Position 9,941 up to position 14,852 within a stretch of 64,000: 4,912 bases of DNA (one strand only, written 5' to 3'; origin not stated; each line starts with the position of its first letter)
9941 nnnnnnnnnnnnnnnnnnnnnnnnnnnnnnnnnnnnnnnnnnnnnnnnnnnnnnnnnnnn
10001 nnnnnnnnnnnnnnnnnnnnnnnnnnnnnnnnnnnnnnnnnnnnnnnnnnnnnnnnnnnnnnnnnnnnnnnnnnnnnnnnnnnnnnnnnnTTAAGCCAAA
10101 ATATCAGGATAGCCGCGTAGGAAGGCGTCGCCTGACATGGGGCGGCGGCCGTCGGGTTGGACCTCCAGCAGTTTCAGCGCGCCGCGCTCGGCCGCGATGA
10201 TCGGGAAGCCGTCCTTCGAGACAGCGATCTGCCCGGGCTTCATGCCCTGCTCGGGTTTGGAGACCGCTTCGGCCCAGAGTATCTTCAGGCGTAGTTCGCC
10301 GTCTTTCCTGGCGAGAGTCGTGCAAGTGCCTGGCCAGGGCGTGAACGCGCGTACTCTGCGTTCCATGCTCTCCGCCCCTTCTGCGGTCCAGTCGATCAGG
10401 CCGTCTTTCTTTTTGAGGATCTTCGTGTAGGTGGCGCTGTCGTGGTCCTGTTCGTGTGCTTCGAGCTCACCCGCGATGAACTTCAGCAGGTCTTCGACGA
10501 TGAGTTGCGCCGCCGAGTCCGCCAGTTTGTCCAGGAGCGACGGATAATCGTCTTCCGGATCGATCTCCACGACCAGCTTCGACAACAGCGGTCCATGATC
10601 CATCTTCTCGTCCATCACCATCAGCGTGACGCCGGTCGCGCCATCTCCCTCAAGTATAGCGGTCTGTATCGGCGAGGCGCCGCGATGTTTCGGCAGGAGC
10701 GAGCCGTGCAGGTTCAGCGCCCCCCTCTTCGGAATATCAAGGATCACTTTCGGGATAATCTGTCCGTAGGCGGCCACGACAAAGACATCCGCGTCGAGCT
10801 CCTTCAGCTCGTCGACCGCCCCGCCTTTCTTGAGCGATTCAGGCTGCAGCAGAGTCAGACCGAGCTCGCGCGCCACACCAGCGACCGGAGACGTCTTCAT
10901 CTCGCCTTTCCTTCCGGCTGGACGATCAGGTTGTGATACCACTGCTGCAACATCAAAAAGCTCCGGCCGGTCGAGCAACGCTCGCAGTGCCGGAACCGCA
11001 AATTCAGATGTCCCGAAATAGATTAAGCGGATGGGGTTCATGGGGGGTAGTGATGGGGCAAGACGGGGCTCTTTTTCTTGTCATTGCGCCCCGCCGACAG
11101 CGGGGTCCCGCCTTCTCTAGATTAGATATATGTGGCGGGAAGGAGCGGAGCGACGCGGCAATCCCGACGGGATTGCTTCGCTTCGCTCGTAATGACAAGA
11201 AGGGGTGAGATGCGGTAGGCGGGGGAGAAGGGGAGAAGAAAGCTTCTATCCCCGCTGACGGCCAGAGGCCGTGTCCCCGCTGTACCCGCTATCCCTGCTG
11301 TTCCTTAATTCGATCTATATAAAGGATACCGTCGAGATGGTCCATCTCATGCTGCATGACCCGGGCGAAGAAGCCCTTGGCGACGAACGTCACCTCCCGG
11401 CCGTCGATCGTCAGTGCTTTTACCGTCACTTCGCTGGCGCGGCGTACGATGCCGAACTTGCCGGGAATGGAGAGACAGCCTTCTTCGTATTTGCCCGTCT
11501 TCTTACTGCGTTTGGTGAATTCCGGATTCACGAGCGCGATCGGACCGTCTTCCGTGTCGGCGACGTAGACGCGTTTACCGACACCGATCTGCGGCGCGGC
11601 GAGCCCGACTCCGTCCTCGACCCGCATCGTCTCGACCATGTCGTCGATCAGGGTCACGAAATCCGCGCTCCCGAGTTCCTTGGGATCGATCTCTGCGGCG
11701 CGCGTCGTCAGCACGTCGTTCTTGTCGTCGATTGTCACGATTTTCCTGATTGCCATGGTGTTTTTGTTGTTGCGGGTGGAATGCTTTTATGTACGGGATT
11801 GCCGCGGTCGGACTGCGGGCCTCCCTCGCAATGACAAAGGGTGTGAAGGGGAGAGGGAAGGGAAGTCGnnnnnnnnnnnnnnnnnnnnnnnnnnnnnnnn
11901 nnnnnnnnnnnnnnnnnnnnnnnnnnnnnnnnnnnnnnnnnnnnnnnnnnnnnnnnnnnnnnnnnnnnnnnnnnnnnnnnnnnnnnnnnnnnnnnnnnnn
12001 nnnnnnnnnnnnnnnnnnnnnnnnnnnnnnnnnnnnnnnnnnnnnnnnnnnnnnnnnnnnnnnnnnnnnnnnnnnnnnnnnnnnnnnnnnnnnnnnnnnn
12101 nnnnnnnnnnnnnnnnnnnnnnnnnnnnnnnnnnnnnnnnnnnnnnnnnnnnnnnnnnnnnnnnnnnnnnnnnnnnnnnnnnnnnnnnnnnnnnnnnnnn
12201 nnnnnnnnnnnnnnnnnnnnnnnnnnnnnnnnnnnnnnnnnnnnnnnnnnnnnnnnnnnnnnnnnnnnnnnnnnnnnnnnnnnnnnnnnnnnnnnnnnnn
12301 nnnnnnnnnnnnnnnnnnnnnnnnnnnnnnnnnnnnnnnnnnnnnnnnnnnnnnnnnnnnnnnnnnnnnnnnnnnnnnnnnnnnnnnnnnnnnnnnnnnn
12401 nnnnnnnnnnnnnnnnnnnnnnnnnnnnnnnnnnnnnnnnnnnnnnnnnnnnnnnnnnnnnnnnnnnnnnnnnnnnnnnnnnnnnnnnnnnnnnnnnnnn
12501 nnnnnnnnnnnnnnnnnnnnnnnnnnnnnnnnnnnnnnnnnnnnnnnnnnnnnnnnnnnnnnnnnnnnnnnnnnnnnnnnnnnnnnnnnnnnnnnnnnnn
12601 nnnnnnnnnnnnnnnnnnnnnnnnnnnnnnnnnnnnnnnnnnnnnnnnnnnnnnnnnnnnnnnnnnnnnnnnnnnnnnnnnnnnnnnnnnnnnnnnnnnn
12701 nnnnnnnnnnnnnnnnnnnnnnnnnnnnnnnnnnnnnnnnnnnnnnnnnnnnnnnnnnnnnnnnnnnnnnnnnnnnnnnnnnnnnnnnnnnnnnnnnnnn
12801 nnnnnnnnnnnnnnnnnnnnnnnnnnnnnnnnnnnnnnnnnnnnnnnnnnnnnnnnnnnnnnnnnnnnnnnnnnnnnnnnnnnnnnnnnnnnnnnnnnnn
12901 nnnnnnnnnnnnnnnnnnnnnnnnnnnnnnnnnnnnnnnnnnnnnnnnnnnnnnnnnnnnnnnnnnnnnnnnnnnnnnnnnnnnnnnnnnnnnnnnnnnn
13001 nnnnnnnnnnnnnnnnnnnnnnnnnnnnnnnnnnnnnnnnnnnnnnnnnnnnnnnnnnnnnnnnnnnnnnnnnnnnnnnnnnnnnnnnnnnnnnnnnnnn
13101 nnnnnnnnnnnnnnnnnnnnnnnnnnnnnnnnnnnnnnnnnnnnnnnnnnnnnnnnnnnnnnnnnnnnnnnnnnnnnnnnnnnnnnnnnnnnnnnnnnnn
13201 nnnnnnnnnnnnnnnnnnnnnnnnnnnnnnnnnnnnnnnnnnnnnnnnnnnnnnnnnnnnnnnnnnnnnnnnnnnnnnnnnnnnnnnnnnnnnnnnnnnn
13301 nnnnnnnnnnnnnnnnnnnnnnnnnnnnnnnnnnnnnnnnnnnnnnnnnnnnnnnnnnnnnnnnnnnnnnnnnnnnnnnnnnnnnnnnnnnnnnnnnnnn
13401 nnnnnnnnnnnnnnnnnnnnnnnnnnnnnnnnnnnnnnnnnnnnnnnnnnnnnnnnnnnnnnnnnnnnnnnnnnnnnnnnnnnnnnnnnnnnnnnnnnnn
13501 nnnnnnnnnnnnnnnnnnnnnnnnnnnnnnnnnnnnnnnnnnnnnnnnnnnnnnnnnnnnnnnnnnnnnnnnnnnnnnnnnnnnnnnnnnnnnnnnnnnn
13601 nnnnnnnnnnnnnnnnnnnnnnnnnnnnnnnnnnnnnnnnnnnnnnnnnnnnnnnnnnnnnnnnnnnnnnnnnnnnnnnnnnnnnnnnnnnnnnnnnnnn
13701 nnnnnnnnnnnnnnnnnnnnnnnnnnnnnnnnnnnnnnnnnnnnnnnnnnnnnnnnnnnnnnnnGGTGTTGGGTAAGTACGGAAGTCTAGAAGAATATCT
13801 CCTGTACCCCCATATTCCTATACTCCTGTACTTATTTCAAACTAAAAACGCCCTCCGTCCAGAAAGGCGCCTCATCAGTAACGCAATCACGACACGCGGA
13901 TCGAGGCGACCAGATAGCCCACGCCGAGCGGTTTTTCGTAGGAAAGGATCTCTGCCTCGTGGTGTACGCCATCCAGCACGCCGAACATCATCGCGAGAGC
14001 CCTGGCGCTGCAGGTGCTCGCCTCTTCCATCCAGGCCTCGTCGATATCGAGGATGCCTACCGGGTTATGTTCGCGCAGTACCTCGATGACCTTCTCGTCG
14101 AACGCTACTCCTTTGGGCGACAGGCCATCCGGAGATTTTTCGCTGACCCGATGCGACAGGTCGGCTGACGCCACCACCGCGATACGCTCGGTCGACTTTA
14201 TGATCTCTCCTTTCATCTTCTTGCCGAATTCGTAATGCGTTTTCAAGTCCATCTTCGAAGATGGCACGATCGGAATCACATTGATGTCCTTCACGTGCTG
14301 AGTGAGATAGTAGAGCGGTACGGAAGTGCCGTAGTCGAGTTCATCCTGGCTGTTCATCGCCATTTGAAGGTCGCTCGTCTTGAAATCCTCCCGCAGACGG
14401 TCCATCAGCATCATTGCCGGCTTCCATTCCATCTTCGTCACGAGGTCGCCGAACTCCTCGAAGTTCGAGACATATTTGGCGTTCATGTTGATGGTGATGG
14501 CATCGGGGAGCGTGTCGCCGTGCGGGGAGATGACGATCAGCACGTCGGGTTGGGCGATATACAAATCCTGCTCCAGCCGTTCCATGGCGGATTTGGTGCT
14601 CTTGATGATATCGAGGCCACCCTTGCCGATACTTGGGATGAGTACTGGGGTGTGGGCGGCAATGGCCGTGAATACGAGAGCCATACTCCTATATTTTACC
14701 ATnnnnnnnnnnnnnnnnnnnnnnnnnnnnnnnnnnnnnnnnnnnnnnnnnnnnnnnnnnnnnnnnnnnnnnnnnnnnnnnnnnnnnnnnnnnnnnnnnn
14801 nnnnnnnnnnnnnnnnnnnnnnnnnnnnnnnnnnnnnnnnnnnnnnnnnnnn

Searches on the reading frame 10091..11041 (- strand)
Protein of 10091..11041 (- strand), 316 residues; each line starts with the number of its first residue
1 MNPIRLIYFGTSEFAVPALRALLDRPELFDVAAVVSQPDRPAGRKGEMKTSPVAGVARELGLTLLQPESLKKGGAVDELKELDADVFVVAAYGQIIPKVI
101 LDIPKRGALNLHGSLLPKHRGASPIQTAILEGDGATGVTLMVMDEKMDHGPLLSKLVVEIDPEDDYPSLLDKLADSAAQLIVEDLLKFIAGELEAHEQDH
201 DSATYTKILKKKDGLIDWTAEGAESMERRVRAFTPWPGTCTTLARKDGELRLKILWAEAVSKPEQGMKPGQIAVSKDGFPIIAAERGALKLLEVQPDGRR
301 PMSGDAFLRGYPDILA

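Call 60: search_protein_families(library=pfam, proteins=[window:10091-11041:-], max_evalue=0.001)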
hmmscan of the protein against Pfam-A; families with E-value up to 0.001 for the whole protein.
window:10091-11041:- (316 aa): 2 families
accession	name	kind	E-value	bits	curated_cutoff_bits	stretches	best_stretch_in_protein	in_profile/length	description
PF00551.24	Formyl_trans_N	-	2e-41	142.2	26.1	1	7-183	4-179/181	Formyl transferase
PF02911.23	Formyl_trans_C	-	1.5e-20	73.6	21.1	1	209-311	2-99/100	Formyl transferase, C-terminal domain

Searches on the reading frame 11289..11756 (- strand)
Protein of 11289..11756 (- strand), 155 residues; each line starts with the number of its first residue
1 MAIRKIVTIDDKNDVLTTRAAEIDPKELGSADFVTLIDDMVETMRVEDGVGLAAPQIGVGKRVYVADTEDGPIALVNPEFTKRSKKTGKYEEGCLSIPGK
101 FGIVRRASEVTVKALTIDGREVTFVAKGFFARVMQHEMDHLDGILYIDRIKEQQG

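Call 60: search_protein_families(library=pfam, proteins=[window:11289-11756:-], max_evalue=0.001)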
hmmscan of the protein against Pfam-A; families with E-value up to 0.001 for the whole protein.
window:11289-11756:- (155 aa): 1 family
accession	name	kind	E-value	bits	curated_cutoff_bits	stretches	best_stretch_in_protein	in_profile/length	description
PF01327.26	Pep_deformylase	-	6.8e-48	162.6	22.8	1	3-153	1-153/156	Polypeptide deformylase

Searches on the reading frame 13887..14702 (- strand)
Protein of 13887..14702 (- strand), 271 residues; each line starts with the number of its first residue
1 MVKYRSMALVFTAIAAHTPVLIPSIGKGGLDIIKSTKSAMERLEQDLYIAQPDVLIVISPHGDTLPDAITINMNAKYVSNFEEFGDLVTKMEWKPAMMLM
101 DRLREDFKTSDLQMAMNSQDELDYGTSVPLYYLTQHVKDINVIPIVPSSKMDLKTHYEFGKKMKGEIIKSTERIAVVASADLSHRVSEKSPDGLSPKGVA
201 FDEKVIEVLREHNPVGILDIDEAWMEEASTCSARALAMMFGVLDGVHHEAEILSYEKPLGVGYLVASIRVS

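Call 3: search_protein_families(library=pfam, proteins=[window:13887-14702:-], max_evalue=1)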
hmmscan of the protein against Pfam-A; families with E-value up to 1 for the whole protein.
window:13887-14702:- (271 aa): 2 families
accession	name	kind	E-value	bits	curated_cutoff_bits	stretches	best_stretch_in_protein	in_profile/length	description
PF02900.23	LigB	-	4.6e-32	111.6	26.3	1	13-265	3-268/269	Catalytic LigB subunit of aromatic ring-opening dioxygenase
PF01875.22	Memo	-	5.2e-06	26.3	27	1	120-257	118-251/269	Memo-like protein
